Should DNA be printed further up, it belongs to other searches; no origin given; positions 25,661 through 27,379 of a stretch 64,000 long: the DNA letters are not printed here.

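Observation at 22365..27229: Actinobacteria-type fhaA-fhaB-rodA-pbpA cell-wall cassette without pstP or pknAB, and with an MTA phosphorylase gene inserted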

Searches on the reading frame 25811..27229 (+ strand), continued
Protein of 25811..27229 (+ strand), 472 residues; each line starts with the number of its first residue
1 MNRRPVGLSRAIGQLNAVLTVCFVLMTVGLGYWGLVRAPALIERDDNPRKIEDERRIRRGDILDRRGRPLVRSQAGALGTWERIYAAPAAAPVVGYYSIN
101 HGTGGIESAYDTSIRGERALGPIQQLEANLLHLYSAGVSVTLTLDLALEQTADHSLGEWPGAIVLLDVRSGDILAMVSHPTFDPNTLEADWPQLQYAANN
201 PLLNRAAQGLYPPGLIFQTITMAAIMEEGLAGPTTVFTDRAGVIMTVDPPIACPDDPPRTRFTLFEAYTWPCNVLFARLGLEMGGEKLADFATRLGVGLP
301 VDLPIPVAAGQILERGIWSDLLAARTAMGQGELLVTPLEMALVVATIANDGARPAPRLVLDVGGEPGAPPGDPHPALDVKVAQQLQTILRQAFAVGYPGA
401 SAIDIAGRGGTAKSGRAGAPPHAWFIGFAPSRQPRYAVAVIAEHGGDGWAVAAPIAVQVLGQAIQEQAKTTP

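Call 90: predict_structure(alignment_id=A4)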
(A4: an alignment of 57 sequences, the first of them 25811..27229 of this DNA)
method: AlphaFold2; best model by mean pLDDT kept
length: 472 residues; sequences in the alignment: 57
mean_pLDDT: 94.9   pTM: 0.91
mean pLDDT of the five models: 94.9, 94.0, 93.5, 93.2, 92.3
residues with pLDDT >= 90: 415; 70-90: 47; 50-70: 8; < 50: 2
segments of 3 or more residues with pLDDT < 50: none
pLDDT, mean of each block of 10 residues (from residue 1): 65 93 97 92 89 95 98 96 97 97 97 91 90 94 98 98 98 98 97 96 97 97 98 96 92 92 96 94 96 97 97 86 95 96 98 98 94 96 98 94 95 95 98 98 98 98 96 72
secondary structure, 60 per line:
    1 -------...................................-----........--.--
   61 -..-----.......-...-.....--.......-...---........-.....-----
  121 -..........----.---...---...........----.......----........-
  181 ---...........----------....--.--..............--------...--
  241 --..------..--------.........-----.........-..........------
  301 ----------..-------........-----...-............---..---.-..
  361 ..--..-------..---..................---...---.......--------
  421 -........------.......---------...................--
elements in order: H8-42 H48-55 E69-75 E81-85 H88-94 E96-98 E102-104 H105-109 H111-115 H122-131 E140-142 H146-156 E161-167 E172-179 H184-194 H205-208 H214-227 E236-238 E261-263 H264-269 H275-283 H285-294 H320-327 E333-335 H337-348 E359-362 H379-396 E406-412 E422-429 E436-442 H452-470

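Call 92: fold_search(model_id=the predicted structure, library=pdb)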
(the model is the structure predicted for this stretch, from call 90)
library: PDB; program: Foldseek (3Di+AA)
matches with E <= 10: 1142; with E <= 0.001: 857
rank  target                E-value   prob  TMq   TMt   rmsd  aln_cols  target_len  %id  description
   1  3un7_B                2.3e-32  1.00  0.76  0.84   3.4       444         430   32  Crystal structure of PBPA from MYCOBACTERIUM TUBERCULOSIS (released 2012-10-24)
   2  3upo_B                3.8e-32  1.00  0.77  0.84   3.2       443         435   31  Structure of penicillin-binding protein A from M. tuberculosis: penicillin G acyl-enzyme complex (released 2012-10-24)
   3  4mnr                  5.0e-32  1.00  0.75  0.85   2.8       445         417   31  Crystal Structure of D,D-Transpeptidase Domain of Peptidoglycan Glycosyltransferase from Eggerthella lenta (released 2013-09-25)
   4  3upp_A                8.2e-32  1.00  0.78  0.82   3.3       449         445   31  Structure of penicillin-binding protein A from M. tuberculosis: ceftrixaone acyl-enzyme complex (released 2012-10-24)
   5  3upn_B                1.1e-31  1.00  0.76  0.83   3.4       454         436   30  Structure of penicillin-binding protein A from M. tuberculosis: imipenem acyl-enzyme complex (released 2012-10-24)
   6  3upo_A                1.8e-31  1.00  0.78  0.83   3.3       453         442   30  Structure of penicillin-binding protein A from M. tuberculosis: penicillin G acyl-enzyme complex (released 2012-10-24)
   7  3upp_B                2.1e-31  1.00  0.75  0.81   4.1       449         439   31  Structure of penicillin-binding protein A from M. tuberculosis: ceftrixaone acyl-enzyme complex (released 2012-10-24)
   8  3un7_A                2.2e-31  1.00  0.76  0.82   3.4       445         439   31  Crystal structure of PBPA from MYCOBACTERIUM TUBERCULOSIS (released 2012-10-24)
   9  3upn_A                2.7e-31  1.00  0.78  0.84   3.3       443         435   31  Structure of penicillin-binding protein A from M. tuberculosis: imipenem acyl-enzyme complex (released 2012-10-24)
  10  4n1x_A                2.2e-30  1.00  0.75  0.84   3.4       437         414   25  Structure of a putative peptidoglycan glycosyltransferase from Atopobium parvulum in complex with penicillin G (released 2013-10-30)
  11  4qjg_B                2.7e-30  1.00  0.76  0.85   3.1       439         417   25  Structure of a putative peptidoglycan glycosyltransferase from Atopobium parvulum in complex with penicillin V (released 2014-07-09)
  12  4r23_B                3.2e-30  1.00  0.76  0.86   2.6       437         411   25  Structure of a putative peptidoglycan glycosyltransferase from Atopobium parvulum in complex with dicloxacillin (released 2014-09-17)
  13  3lo7_A                5.2e-30  1.00  0.75  0.84   3.1       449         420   31  Crystal structure of PBPA from Mycobacterium tuberculosis (released 2010-03-23)
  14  4r1g_A                5.5e-30  1.00  0.76  0.85   3.1       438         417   25  Structure of a putative peptidoglycan glycosyltransferase from Atopobium parvulum in complex with cloxacillin (released 2014-08-27)
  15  4qjg_A                6.9e-30  1.00  0.76  0.86   3.1       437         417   25  Structure of a putative peptidoglycan glycosyltransferase from Atopobium parvulum in complex with penicillin V (released 2014-07-09)
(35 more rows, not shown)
